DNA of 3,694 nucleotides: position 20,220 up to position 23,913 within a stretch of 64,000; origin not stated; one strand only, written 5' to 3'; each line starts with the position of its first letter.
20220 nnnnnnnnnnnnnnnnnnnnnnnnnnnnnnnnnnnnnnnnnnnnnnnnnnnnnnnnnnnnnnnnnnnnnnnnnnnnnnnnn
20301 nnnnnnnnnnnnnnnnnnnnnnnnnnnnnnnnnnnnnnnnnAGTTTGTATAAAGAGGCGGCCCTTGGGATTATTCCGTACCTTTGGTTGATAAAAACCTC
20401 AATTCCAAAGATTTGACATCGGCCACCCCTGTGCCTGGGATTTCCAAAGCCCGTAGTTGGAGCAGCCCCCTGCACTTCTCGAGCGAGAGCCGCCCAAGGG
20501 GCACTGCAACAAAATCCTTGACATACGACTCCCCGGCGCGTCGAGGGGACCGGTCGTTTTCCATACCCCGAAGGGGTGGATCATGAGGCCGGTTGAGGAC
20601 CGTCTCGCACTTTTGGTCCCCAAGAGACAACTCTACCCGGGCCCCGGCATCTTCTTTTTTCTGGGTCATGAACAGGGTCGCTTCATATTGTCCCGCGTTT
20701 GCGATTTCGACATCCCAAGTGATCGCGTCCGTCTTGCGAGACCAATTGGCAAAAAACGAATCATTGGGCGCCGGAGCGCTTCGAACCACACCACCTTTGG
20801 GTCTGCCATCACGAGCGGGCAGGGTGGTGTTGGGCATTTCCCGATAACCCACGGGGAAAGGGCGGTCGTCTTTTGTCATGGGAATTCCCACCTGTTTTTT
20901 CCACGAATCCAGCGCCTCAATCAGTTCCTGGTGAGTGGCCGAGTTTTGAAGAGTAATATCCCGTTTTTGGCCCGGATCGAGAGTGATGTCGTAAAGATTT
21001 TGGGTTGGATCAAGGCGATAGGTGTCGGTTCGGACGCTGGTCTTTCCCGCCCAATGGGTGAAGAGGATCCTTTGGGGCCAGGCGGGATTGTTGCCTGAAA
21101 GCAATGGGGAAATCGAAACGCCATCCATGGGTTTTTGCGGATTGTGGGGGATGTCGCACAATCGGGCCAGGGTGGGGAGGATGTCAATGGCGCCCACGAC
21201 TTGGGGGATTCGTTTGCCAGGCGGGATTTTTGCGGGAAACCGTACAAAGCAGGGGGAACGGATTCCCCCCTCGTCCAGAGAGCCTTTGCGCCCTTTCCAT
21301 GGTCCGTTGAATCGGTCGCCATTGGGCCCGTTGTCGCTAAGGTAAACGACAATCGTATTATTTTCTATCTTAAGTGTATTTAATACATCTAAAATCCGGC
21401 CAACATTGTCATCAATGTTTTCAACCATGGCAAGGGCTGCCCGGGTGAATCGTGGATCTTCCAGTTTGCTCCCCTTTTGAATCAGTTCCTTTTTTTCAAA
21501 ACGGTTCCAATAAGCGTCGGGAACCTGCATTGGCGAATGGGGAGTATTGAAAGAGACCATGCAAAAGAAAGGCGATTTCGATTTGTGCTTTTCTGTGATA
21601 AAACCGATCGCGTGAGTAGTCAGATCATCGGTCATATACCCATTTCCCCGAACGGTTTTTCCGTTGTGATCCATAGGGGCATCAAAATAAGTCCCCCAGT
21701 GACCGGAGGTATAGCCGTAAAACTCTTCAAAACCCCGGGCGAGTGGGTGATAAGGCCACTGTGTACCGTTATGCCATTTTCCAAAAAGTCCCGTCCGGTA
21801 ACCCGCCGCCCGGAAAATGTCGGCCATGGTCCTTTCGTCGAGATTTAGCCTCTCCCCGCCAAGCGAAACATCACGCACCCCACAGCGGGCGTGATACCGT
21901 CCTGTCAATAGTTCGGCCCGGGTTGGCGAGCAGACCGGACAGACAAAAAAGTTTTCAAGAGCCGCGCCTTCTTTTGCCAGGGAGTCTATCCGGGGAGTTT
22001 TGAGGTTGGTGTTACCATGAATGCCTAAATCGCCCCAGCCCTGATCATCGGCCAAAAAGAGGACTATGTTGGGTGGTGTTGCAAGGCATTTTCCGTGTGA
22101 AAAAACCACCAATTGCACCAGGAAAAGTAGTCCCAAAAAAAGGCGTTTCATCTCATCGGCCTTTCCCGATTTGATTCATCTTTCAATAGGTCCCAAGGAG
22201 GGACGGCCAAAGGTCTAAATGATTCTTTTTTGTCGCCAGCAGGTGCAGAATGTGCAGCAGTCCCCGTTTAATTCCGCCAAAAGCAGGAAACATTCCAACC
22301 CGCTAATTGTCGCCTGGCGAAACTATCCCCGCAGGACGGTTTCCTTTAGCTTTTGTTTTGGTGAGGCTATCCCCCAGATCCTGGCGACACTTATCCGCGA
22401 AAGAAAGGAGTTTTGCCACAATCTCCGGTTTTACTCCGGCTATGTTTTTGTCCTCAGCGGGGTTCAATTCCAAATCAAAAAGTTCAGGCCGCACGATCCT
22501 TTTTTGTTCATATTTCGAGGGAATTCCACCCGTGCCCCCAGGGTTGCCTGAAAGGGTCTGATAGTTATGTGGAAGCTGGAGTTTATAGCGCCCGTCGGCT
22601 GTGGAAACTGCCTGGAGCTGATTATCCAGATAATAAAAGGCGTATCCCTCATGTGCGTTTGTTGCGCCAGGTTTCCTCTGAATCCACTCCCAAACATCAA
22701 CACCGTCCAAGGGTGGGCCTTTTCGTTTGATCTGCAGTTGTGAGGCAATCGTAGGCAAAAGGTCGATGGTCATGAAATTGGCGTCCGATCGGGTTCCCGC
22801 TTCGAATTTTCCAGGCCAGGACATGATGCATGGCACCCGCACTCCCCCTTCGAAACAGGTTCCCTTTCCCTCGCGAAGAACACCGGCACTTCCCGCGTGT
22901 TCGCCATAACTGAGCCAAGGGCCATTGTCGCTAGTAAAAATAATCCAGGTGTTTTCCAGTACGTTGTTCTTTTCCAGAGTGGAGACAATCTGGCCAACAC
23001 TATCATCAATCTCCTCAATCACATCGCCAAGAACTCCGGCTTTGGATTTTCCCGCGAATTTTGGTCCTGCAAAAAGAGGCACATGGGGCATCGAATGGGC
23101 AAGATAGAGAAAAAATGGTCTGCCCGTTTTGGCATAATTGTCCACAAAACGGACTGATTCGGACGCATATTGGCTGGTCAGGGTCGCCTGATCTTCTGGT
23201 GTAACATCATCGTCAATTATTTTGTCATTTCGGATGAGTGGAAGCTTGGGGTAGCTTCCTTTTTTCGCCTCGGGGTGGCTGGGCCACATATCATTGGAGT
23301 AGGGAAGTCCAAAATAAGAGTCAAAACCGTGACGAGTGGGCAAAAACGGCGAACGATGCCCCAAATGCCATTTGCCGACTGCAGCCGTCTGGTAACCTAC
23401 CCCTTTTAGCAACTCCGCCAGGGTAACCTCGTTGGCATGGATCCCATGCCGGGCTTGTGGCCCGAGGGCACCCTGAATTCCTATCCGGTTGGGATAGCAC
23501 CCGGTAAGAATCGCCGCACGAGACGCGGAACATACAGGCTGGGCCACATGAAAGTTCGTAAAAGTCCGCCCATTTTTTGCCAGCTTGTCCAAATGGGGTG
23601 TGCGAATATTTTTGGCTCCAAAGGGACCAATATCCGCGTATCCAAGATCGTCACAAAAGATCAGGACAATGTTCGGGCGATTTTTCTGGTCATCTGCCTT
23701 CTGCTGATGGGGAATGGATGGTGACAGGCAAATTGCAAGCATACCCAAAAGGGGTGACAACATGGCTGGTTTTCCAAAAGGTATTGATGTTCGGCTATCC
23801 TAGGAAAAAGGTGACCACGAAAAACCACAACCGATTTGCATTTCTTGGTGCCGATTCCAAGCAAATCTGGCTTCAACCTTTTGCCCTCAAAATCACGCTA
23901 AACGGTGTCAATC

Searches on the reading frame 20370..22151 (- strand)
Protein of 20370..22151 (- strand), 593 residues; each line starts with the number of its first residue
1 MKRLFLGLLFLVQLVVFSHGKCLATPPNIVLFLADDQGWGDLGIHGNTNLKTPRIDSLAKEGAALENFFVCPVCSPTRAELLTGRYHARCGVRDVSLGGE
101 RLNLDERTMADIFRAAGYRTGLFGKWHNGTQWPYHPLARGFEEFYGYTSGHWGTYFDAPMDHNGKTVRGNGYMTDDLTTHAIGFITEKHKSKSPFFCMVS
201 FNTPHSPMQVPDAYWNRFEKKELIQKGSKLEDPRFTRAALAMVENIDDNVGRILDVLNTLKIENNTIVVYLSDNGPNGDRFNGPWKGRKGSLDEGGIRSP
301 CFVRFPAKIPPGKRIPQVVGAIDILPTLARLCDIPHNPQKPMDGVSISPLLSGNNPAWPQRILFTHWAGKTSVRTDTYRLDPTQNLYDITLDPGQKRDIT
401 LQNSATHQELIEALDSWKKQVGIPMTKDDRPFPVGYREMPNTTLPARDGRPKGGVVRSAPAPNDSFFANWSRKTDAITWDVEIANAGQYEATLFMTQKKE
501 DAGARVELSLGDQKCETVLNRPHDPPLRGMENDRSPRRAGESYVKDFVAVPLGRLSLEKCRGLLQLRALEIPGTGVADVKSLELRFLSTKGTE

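Call 75: search_protein_families(library=pfam, proteins=[window:20370-22151:-], max_evalue=0.00001)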
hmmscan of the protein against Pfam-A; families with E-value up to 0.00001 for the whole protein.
window:20370-22151:- (593 aa): 2 families
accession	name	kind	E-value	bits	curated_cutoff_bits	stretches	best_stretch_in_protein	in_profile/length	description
PF00884.28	Sulfatase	-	6.2e-57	193.6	25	1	27-333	1-300/301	Sulfatase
PF16347.10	SGSH_C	-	5.1e-09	36.9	29.3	1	294-402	13-134/154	N-sulphoglucosamine sulphohydrolase, C-terminal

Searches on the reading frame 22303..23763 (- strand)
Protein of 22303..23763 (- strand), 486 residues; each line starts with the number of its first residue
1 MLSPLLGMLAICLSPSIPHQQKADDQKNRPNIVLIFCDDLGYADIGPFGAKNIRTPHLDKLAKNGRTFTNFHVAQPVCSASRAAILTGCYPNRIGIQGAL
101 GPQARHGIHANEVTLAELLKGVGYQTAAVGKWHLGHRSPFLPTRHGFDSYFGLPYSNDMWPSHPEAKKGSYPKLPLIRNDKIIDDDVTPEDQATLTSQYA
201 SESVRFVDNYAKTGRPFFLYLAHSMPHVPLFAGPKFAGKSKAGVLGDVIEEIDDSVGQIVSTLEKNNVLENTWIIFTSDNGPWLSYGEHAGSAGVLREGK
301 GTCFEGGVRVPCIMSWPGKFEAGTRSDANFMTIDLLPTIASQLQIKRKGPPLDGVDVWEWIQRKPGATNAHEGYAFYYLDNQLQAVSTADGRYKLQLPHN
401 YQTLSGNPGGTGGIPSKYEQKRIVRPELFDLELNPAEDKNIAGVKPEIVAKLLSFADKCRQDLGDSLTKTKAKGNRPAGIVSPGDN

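Call 75: search_protein_families(library=pfam, proteins=[window:22303-23763:-], max_evalue=0.00001)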
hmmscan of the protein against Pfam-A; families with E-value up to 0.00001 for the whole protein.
window:22303-23763:- (486 aa): 2 families
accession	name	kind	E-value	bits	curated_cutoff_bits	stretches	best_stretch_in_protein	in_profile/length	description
PF00884.28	Sulfatase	-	4.2e-57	194.2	25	1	30-344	1-300/301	Sulfatase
PF01663.27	Phosphodiest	-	7.1e-08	32.9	23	1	33-281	2-220/342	Type I phosphodiesterase / nucleotide pyrophosphatase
